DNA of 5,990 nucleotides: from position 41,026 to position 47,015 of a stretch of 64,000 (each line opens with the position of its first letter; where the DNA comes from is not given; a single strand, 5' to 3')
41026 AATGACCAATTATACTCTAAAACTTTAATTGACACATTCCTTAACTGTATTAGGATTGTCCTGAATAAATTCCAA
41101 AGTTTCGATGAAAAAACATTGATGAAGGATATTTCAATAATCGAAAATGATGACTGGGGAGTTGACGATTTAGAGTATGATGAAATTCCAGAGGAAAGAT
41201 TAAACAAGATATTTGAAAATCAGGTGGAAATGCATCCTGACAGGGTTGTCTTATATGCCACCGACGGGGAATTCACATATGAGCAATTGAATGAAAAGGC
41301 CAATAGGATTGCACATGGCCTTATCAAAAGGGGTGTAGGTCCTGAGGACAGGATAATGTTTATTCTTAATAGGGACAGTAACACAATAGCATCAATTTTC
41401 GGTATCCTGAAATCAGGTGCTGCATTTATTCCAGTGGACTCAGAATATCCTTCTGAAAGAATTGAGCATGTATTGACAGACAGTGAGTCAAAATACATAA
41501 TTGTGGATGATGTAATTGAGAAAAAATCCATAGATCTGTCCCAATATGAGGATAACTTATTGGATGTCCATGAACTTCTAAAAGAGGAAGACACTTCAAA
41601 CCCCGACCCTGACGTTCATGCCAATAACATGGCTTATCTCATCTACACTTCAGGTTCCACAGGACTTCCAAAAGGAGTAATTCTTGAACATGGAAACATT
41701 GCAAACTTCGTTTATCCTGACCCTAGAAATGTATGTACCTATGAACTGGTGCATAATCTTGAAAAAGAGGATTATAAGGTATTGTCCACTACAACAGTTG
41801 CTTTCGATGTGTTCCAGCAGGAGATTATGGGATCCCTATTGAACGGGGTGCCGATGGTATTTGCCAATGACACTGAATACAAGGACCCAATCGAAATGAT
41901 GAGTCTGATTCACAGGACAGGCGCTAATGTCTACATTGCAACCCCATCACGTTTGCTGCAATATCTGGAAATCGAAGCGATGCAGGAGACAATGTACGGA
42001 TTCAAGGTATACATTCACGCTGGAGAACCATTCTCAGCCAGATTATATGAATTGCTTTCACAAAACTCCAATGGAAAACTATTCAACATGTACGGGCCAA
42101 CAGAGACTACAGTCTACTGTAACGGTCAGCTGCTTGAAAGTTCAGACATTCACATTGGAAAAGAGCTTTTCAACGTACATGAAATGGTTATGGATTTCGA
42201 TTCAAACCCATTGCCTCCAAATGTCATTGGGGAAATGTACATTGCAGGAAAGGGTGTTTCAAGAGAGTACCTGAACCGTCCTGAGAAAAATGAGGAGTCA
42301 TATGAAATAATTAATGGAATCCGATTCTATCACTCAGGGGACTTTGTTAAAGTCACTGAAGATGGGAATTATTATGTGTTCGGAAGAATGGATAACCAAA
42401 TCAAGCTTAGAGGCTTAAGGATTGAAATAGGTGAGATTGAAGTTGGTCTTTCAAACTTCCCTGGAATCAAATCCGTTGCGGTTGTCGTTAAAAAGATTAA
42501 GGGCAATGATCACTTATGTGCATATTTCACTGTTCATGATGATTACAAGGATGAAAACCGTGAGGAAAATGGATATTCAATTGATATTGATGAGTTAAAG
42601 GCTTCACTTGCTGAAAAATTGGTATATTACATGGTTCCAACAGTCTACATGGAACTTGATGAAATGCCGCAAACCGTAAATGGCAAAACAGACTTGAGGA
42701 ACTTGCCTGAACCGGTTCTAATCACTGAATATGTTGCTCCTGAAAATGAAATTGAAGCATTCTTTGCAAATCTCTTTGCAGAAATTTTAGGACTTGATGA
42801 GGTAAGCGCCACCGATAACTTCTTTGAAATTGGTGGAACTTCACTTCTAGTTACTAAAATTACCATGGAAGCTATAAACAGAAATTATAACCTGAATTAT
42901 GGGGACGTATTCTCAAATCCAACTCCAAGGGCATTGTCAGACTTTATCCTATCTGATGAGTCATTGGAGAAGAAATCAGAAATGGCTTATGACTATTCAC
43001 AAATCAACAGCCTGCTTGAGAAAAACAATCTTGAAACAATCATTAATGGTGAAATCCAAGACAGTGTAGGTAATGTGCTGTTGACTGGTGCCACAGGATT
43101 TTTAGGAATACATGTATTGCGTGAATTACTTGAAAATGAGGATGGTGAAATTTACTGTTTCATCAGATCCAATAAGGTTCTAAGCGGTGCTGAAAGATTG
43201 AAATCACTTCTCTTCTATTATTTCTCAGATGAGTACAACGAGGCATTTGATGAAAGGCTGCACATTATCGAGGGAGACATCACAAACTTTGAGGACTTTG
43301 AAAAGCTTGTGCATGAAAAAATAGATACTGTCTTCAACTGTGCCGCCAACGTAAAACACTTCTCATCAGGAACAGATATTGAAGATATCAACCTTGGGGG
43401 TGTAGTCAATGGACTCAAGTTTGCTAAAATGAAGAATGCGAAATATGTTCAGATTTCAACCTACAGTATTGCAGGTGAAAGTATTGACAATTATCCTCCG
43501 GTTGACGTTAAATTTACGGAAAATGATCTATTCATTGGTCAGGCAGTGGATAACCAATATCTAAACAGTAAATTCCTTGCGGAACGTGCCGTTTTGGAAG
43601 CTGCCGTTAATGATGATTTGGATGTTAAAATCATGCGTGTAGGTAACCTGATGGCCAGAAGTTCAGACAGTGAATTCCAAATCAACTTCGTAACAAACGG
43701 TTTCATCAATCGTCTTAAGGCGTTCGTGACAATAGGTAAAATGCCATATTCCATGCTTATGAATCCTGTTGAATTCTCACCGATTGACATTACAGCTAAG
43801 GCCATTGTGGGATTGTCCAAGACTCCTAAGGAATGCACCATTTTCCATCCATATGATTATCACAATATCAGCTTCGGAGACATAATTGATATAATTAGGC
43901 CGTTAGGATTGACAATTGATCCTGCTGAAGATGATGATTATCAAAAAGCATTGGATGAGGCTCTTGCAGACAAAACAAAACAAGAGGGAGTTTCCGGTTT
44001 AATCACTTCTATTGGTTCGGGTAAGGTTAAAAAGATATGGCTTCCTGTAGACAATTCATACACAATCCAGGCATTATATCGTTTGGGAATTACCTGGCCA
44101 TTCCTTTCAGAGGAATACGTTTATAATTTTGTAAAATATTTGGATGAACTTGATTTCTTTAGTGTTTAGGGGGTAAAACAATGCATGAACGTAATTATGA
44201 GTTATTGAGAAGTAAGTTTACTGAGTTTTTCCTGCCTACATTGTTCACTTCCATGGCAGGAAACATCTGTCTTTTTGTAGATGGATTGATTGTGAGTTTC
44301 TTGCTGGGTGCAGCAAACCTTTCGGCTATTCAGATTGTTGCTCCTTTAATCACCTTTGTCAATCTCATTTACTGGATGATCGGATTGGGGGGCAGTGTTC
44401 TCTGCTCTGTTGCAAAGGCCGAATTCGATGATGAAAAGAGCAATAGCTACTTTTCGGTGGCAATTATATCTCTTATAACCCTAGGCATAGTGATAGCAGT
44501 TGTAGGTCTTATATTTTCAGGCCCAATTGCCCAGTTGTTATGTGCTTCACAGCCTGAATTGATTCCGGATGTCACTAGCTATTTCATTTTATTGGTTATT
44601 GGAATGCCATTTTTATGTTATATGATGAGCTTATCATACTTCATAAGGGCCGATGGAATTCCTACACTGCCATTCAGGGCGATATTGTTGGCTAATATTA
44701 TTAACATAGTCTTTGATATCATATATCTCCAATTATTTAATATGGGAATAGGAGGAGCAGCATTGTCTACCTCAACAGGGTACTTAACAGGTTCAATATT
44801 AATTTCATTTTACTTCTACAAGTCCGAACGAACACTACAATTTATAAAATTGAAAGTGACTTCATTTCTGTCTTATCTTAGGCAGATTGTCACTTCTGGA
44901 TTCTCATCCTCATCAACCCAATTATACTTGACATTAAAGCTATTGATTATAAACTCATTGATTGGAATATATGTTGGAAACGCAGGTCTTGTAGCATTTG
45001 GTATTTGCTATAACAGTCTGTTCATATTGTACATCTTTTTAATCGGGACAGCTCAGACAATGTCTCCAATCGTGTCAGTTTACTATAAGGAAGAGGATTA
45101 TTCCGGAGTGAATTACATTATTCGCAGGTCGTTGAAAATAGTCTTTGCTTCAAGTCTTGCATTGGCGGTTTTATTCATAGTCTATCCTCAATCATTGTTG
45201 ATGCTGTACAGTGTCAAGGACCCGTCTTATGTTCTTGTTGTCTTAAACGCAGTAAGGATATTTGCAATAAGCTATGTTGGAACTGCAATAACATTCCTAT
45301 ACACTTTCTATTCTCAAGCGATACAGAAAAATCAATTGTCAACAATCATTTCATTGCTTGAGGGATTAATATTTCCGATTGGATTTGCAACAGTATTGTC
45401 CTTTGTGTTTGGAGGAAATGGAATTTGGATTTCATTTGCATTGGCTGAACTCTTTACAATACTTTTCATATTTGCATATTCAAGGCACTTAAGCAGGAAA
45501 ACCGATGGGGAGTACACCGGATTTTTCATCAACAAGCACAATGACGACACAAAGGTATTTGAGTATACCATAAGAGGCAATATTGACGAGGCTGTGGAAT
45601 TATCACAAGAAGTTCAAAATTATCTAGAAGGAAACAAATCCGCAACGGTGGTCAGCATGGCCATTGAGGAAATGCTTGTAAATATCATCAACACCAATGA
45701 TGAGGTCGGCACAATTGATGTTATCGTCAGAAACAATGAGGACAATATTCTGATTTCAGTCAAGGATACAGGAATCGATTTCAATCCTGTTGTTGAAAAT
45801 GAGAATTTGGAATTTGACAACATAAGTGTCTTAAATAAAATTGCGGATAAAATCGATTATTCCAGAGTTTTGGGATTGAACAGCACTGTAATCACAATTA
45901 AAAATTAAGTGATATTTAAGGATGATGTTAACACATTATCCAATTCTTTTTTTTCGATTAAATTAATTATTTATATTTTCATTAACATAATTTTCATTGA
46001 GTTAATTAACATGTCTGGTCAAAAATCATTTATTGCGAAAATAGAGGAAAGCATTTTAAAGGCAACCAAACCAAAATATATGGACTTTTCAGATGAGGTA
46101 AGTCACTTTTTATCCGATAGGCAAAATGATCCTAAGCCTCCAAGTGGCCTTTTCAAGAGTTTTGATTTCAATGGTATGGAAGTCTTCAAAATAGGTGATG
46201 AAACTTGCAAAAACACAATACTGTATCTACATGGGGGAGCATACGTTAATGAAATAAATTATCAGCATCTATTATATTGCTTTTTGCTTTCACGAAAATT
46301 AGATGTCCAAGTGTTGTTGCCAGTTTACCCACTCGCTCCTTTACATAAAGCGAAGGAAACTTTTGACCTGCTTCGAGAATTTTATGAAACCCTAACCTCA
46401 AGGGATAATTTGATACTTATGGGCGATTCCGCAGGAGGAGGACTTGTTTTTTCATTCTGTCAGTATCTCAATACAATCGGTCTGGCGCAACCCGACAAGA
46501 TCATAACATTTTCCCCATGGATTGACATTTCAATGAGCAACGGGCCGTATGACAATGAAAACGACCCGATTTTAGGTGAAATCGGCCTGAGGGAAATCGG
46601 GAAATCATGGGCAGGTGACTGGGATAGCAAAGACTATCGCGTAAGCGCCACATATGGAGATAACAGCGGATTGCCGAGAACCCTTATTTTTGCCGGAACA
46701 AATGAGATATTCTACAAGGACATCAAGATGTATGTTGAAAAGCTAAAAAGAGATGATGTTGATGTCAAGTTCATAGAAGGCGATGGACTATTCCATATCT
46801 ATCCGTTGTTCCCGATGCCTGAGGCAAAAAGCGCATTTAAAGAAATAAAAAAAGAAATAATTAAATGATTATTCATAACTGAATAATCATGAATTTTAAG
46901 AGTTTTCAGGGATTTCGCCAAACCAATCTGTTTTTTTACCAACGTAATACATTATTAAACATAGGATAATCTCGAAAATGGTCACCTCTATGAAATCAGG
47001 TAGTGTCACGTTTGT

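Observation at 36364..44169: Archaeal two-module NRPS with terminal reductase, likely making an uncharacterised acyl-X-prolinal/prolinol-type metabolite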

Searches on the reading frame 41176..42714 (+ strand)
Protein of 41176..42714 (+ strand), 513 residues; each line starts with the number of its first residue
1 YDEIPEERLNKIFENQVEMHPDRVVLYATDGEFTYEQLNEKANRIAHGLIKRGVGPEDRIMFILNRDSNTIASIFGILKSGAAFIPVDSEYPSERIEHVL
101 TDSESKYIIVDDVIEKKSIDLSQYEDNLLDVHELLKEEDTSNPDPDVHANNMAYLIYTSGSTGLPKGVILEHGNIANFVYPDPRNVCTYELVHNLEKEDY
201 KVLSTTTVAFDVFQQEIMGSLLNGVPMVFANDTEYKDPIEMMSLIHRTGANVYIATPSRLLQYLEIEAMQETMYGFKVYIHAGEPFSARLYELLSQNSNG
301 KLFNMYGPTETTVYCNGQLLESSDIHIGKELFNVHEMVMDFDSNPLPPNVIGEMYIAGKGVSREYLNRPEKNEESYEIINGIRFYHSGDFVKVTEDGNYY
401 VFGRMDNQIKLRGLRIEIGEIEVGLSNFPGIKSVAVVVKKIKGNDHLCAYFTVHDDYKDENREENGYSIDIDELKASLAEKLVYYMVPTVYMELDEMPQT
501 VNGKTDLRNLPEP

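Call 20: search_solved_structures(query=window:41176-42714:+, max_evalue=1e-20, show_alignments=0)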
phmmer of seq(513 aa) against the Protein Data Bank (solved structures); distinct sequences matched with E-value up to 1e-20: 91 (the best 60 are shown).
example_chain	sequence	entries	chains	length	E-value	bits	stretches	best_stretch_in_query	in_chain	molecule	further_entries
6mfy_A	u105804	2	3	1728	2.8e-141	474.8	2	7-512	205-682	Linear gramicidin synthase subunit A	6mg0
6mfz_A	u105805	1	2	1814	3.4e-141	474.5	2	7-512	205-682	Linear gramicidin synthase subunit A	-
9be3_A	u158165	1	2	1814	3.4e-141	474.5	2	7-512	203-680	Linear gramicidin synthase subunit A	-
9be4_A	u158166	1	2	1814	3.4e-141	474.5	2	7-512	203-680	Linear gramicidin synthase subunit A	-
9meh_A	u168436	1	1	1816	3.4e-141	474.5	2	7-512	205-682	Linear gramicidin synthase subunit A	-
8xjz_C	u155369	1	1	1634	3.3e-85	289.9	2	24-506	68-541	Peptide synthetase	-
5u89_A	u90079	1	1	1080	2.1e-81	277.3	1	5-513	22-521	Amino acid adenylation domain protein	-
8jbr_A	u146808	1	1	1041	1.8e-73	251.1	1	5-513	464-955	McyA protein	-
5es6_A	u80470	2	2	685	1.3e-71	245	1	7-512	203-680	Linear gramicidin synthase subunit A | Linear gramicidin synthetase subunit A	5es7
5es5_A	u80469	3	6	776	1.8e-71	244.5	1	7-512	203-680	Linear gramicidin synthetase subunit A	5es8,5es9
6mfx_A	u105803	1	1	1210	1.9e-71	244.5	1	7-512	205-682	Linear gramicidin synthase subunit A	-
9bfd_B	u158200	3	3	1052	4.1e-71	243.4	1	4-513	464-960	Tyrocidine synthase 2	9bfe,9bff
6mfw_A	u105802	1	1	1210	5.4e-71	243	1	7-512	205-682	Linear gramicidin synthase subunit A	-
6ulz_A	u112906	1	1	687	2.4e-70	240.9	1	7-512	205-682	Linear gramicidin synthase subunit A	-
2vsq_A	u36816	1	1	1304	9.5e-69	235.6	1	11-513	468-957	SURFACTIN SYNTHETASE SUBUNIT 3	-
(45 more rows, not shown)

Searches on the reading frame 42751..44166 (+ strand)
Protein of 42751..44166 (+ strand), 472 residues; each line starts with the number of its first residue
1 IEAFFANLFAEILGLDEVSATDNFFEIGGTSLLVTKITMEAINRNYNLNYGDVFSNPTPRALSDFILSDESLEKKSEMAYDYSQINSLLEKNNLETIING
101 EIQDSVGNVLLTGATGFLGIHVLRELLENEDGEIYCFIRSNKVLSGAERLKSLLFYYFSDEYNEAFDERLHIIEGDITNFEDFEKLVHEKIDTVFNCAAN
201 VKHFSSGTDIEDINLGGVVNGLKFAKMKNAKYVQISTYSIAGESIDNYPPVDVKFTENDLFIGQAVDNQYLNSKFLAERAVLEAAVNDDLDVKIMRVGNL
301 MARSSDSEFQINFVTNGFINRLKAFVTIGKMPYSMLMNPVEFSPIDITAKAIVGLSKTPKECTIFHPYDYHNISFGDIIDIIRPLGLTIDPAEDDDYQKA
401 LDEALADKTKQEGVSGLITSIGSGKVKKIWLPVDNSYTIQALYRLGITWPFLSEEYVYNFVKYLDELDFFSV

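Call 59: search_solved_structures(query=window:42751-44166:+, max_evalue=0.00001, show_alignments=1)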
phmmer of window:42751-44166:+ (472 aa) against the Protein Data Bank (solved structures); distinct sequences matched with E-value up to 0.00001: 14.
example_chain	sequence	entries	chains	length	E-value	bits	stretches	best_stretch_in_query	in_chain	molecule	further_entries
6vtj_A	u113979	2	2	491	1.4e-102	347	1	6-470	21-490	Non-ribosomal peptide synthetase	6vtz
4f6l_B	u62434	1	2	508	1.8e-49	172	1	1-465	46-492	AusA reductase domain protein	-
4f6c_A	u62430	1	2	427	2.1e-42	148.8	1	91-465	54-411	AusA reductase domain protein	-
8v1x_A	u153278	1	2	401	1.1e-19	73.8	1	108-466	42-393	Type I polyketide synthase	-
4u7w_A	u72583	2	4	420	2e-16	63.1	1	105-385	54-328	MxaA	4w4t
6mfz_A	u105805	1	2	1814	2.5e-11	46.3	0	1-72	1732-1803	Linear gramicidin synthase subunit A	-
9be3_A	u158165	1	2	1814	9.1e-11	44.4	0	1-72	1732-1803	Linear gramicidin synthase subunit A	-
9meh_A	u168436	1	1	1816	9.1e-11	44.4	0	1-72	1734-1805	Linear gramicidin synthase subunit A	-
9be4_A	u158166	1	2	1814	3.6e-10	42.5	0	1-72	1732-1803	Linear gramicidin synthase subunit A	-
9lcp_A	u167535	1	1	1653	2.1e-09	40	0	2-73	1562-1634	PvdL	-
9lcq_A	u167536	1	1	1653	2.1e-09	40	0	2-73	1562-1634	PvdL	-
9lco_A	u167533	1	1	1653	8.3e-09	38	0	2-73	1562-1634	PvdL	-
5msc_A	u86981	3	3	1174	6.6e-08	35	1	108-394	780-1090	Carboxylic acid reductase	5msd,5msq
4dqv_A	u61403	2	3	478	2.2e-06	30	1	87-312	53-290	PROBABLE PEPTIDE SYNTHETASE NRP (PEPTIDE SYNTHASE) | Peptide synthetase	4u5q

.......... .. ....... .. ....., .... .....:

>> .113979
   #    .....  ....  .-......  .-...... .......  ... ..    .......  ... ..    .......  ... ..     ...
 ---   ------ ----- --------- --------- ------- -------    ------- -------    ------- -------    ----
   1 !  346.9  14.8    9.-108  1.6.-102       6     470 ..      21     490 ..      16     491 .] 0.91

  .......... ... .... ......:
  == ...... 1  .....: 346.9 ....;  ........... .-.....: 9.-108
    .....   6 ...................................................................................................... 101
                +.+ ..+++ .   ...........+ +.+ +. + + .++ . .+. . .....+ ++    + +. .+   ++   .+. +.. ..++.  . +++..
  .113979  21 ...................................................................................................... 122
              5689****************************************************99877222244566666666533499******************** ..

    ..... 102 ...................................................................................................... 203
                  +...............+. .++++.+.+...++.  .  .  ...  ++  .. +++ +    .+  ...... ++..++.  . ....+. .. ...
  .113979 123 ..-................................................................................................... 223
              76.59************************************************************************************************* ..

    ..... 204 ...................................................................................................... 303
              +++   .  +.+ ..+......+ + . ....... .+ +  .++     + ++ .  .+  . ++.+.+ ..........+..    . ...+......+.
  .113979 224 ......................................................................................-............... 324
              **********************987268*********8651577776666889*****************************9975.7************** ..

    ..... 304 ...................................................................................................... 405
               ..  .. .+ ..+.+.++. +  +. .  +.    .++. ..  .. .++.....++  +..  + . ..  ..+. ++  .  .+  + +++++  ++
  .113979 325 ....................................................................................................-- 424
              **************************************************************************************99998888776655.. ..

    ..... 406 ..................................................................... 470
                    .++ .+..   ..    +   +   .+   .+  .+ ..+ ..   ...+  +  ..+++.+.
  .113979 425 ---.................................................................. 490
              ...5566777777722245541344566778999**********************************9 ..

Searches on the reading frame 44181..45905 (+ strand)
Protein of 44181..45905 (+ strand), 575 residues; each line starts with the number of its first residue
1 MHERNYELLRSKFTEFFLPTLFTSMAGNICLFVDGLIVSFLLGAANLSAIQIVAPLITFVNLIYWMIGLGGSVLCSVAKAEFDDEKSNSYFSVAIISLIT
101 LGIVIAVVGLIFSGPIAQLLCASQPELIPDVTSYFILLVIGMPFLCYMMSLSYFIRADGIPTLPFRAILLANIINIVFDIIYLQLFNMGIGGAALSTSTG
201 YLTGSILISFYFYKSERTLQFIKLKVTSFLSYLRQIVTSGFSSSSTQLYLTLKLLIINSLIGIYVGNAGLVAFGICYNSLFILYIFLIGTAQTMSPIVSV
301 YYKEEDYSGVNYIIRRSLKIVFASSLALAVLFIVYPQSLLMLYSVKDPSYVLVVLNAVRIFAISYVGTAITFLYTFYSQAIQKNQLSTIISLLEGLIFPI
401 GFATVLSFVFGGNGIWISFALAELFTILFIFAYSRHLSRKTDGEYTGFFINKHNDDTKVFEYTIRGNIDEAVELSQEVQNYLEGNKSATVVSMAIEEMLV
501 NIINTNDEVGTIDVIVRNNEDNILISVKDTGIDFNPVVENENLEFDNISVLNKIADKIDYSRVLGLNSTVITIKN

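Call 5: search_protein_families(library=pfam, proteins=[window:44181-45905:+], max_evalue=0.001)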
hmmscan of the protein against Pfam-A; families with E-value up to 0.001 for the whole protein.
window:44181-45905:+ (575 aa): 1 family
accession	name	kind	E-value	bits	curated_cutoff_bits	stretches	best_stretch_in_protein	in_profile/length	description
PF01554.23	MatE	-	9.4e-25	87.6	24.9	2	19-181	1-161/161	MatE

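Call 63: search_protein_families(library=ncbifam, proteins=[window:44181-45905:+], max_evalue=0.00001)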
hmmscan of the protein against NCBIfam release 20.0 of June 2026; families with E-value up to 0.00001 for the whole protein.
window:44181-45905:+ (575 aa): 4 families
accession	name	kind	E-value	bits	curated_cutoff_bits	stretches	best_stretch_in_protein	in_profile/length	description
NF007130.1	PRK09575.1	equivalog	9.1e-37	127.3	445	1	11-430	6-423/435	MATE family efflux transporter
TIGR00797.1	matE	subfamily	1.5e-32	113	147.4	1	19-416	1-396/396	MATE family efflux transporter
NF000217.1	MATE_multi_FepA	equivalog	1.6e-32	113.2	900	1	13-433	17-434/443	multidrug efflux MATE transporter FepA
NF000131.1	MATE_multi_MepA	equivalog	1.8e-14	53.8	850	1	15-428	20-428/451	multidrug efflux MATE transporter MepA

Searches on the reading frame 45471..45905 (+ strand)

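Call 54: search_protein_families(library=pfam, proteins=[window:45471-45905:+], max_evalue=1)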
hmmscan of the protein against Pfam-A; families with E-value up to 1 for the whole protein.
window:45471-45905:+ (145 aa): 5 families
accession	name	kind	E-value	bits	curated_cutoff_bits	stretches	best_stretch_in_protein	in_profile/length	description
PF13581.12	HATPase_c_2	-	0.00036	21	27.4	1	56-112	27-87/127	Histidine kinase-like ATPase domain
PF02518.31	HATPase_c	-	0.00058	20.7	26.4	1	63-106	8-51/111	Histidine kinase-, DNA gyrase B-, and HSP90-like ATPase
PF21960.2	RCF1-5-like_lid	-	0.067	13.6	27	1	107-127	6-26/43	RCF1/5-like, AAA+ ATPase lid domain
PF24278.2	HVO_0513_N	-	0.072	13.1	29.8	1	20-58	21-59/134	HVO_0513, N-terminal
PF03900.20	Porphobil_deamC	-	0.21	12.4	26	1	20-52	40-72/74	Porphobilinogen deaminase, C-terminal domain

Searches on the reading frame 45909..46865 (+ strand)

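Call 5: search_protein_families(library=pfam, proteins=[window:45909-46865:+], max_evalue=0.001)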
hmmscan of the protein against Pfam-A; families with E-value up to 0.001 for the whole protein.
window:45909-46865:+ (319 aa): 2 families
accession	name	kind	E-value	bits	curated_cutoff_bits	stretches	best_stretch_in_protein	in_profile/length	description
PF07859.19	Abhydrolase_3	-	3e-29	102.8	25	1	104-298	1-208/210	alpha/beta hydrolase fold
PF10340.15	Say1_Mug180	-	1.1e-13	51.3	21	1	97-209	118-239/374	Steryl acetyl hydrolase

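Call 54: search_protein_families(library=pfam, proteins=[window:45909-46865:+], max_evalue=1)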
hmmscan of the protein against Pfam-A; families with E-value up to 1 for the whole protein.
window:45909-46865:+ (319 aa): 4 families
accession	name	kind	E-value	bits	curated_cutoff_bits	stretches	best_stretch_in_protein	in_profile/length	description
PF07859.19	Abhydrolase_3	-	3e-29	102.8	25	1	104-298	1-208/210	alpha/beta hydrolase fold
PF10340.15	Say1_Mug180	-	1.1e-13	51.3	21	1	97-209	118-239/374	Steryl acetyl hydrolase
PF05822.18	UMPH-1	-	0.065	13.2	23.7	1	153-176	168-190/246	Pyrimidine 5'-nucleotidase (UMPH-1)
PF12146.15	Hydrolase_4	-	0.12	12.1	27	1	160-209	67-115/239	Serine aminopeptidase, S33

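Call 63: search_protein_families(library=ncbifam, proteins=[window:45909-46865:+], max_evalue=0.00001)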
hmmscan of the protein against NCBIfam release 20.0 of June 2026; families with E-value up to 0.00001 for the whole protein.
window:45909-46865:+ (319 aa): 4 families
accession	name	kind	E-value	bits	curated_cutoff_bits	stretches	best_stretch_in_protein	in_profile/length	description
NF058651.1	GESAG_HSLs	subfamily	2e-23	82.9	430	1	63-304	27-278/296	GESAG motif subfamily hormone-sensitive lipase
NF052352.1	TriaclglyLipLipYMycb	equivalog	1.2e-22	80.6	450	1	87-316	173-394/397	triacylglycerol lipase LipY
NF058649.1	GTSAG_HSLs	subfamily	1.4e-14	54.2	380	1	99-314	89-305/312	GTSAG motif subfamily hormone-sensitive lipase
NF058653.1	LipP1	equivalog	3.1e-10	39.4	350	1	97-316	67-299/300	LipP1 family hormone-sensitive lipase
